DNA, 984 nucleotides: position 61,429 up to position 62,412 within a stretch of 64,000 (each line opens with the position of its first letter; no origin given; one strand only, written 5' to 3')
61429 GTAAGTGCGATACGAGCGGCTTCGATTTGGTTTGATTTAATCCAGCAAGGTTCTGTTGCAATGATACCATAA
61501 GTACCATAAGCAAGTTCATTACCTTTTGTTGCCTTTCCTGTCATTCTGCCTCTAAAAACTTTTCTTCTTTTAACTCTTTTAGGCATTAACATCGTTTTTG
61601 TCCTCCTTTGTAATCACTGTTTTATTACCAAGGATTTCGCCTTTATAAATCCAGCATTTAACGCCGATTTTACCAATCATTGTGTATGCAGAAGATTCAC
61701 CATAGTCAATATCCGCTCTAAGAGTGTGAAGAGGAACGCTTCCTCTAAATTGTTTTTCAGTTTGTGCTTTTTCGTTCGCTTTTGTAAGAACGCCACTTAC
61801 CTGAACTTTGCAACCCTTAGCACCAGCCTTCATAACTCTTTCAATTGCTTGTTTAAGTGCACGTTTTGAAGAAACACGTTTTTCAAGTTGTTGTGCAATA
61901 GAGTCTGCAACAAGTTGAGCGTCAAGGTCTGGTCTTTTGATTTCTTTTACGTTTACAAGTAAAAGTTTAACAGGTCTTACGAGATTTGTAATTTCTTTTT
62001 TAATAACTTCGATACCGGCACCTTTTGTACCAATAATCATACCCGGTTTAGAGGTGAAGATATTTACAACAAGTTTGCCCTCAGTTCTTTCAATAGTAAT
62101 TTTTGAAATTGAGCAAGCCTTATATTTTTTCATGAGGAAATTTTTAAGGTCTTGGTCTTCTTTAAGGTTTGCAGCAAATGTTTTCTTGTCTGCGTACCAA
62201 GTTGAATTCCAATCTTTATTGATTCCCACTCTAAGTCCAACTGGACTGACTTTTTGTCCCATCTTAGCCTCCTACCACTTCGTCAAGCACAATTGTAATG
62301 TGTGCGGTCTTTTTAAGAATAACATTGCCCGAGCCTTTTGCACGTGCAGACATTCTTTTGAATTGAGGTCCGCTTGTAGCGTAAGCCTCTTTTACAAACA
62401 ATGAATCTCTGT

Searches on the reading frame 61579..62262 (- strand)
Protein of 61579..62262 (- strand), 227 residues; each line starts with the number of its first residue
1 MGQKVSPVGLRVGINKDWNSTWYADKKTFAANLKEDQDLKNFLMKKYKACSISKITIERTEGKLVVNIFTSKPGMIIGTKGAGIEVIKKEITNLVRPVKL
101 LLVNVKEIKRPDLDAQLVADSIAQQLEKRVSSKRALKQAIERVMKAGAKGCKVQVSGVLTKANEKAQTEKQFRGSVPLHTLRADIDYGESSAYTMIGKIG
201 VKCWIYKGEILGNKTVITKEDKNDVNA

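Call 26: search_protein_families(library=pfam, proteins=[window:61579-62262:-], max_evalue=0.00001)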
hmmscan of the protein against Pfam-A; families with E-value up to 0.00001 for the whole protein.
window:61579-62262:- (227 aa): 2 families
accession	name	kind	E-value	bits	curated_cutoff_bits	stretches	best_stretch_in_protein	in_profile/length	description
PF00189.25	Ribosomal_S3_C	-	1.2e-28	99.9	34.1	1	122-205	1-83/83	Ribosomal protein S3, C-terminal domain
PF07650.23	KH_2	-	1.8e-12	47.3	22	1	39-112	2-77/78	KH domain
